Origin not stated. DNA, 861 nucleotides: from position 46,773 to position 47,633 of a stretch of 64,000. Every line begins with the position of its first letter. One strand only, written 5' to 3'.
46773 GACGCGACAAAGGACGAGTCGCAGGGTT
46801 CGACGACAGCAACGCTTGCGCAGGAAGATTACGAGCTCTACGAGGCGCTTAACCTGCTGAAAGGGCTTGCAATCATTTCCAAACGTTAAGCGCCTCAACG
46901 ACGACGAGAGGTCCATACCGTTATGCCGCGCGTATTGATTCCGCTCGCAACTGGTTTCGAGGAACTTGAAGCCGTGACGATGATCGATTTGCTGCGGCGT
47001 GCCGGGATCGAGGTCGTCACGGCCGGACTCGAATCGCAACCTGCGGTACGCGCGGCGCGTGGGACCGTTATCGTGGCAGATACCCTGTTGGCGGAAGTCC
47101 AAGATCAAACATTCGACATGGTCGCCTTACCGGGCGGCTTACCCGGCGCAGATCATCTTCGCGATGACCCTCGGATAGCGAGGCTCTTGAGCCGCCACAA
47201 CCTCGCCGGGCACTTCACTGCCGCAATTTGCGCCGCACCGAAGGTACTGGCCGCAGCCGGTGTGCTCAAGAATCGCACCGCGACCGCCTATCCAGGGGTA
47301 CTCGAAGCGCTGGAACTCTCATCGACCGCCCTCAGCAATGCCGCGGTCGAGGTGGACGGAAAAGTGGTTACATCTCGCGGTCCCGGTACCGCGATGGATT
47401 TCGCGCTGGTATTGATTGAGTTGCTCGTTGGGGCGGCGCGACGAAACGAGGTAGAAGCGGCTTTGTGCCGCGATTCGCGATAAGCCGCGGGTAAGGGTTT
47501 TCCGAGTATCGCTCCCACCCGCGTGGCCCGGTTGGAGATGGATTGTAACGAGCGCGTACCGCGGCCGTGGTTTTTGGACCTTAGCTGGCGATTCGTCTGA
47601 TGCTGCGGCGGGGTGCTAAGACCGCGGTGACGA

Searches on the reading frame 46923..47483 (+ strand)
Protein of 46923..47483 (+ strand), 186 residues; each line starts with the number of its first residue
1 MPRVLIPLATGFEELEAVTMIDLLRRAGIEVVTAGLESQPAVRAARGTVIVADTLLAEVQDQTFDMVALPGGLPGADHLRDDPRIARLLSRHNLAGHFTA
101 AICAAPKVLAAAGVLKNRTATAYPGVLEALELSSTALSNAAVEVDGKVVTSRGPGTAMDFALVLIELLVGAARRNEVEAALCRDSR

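Call 49: search_protein_families(library=ncbifam, proteins=[window:46923-47483:+], max_evalue=1e-10)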
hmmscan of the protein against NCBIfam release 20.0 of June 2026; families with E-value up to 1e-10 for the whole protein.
window:46923-47483:+ (186 aa): 4 families
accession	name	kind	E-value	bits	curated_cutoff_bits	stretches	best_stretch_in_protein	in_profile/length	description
TIGR01383.1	not_thiJ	equivalog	1e-55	188.3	131.25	1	3-179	1-179/180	DJ-1 family glyoxalase III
NF008605.0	PRK11574.1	equivalog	2.8e-37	128.4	252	1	4-181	5-185/196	protein deglycase YajL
TIGR01382.1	PfpI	subfamily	2.7e-25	88.9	139.05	1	4-168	2-168/169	DJ-1/PfpI/YhbO family deglycase/protease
NF040823.1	deglyc_PfpI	equivalog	1.3e-17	64.1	330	1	3-161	2-158/166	deglycase PfpI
